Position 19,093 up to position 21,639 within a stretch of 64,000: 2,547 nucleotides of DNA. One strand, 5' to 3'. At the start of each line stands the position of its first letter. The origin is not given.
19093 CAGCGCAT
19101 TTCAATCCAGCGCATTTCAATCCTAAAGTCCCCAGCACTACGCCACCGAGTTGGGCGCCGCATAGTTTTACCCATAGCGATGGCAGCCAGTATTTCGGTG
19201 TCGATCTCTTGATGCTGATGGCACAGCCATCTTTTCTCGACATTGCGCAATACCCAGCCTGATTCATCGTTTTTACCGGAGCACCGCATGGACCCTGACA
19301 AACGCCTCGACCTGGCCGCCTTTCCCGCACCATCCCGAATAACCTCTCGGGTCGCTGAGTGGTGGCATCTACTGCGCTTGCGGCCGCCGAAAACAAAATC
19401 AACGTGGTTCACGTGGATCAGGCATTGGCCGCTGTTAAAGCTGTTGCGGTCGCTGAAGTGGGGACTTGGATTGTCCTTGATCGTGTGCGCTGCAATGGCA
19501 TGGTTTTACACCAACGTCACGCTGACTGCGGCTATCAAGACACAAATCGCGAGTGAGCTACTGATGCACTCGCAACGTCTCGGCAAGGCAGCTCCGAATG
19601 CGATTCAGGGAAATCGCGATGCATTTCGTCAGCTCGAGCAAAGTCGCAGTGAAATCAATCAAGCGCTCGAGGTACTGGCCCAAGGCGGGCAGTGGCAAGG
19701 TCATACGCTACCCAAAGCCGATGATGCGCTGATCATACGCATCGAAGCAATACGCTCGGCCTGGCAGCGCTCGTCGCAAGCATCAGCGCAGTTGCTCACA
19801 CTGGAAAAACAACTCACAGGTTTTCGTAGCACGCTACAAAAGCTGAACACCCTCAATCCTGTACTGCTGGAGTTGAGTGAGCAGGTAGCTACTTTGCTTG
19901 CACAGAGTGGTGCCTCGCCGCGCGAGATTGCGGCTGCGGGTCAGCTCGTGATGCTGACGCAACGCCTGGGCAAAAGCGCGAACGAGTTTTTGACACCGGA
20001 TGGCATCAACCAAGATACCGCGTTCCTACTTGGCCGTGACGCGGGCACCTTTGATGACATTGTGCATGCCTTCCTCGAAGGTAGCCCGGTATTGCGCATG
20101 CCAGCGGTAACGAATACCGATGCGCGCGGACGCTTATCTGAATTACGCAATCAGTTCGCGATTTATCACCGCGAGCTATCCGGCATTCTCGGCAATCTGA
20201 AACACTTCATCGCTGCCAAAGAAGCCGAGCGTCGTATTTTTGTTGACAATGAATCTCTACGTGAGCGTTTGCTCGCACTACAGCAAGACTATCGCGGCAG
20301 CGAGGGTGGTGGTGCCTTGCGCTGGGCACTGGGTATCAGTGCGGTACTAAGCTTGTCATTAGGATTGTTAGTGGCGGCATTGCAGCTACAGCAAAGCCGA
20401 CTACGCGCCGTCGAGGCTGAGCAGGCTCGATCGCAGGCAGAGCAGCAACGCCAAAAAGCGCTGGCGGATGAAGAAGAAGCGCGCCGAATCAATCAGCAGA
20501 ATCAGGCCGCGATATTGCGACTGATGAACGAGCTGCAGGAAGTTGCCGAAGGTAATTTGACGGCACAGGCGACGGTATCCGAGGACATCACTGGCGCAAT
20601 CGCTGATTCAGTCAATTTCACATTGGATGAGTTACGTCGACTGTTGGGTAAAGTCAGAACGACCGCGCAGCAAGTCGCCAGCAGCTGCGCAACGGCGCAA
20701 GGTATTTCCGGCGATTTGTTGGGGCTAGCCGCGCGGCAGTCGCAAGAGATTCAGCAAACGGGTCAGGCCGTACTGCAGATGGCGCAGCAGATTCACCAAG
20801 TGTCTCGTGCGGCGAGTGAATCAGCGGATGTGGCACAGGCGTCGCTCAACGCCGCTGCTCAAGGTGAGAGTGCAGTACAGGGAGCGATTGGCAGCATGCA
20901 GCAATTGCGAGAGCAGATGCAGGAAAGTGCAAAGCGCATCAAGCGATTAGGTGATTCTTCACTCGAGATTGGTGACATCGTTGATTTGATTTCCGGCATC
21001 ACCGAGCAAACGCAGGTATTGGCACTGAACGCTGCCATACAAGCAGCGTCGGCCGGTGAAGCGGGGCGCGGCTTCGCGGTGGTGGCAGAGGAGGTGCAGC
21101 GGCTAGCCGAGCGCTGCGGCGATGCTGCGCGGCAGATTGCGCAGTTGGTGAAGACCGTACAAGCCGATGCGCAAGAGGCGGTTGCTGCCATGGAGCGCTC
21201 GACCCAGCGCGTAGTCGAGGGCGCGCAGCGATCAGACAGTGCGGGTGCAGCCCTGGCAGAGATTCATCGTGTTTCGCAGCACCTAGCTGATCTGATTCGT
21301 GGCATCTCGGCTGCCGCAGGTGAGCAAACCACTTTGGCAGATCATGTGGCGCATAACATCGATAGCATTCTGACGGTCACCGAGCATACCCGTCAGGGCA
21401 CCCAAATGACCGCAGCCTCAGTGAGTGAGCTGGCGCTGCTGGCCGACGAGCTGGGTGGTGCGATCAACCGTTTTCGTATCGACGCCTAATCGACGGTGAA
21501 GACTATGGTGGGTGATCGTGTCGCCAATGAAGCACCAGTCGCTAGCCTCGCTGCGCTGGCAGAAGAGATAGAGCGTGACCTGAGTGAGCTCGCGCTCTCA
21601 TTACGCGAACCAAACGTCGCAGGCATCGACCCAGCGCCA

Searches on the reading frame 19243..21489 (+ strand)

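Call 60: search_protein_families(library=pfam, proteins=[window:19243-21489:+], max_evalue=0.00001)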
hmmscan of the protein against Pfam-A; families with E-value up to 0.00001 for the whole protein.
window:19243-21489:+ (748 aa): 2 families
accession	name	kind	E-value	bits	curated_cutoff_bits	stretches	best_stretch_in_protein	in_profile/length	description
PF00015.26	MCPsignal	-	2.1e-38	132.3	34.6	1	528-712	1-171/172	Methyl-accepting chemotaxis protein (MCP) signalling domain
PF13675.11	PilJ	-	1.4e-14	54.5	26.6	1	103-191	16-105/114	Type IV pili methyl-accepting chemotaxis transducer N-term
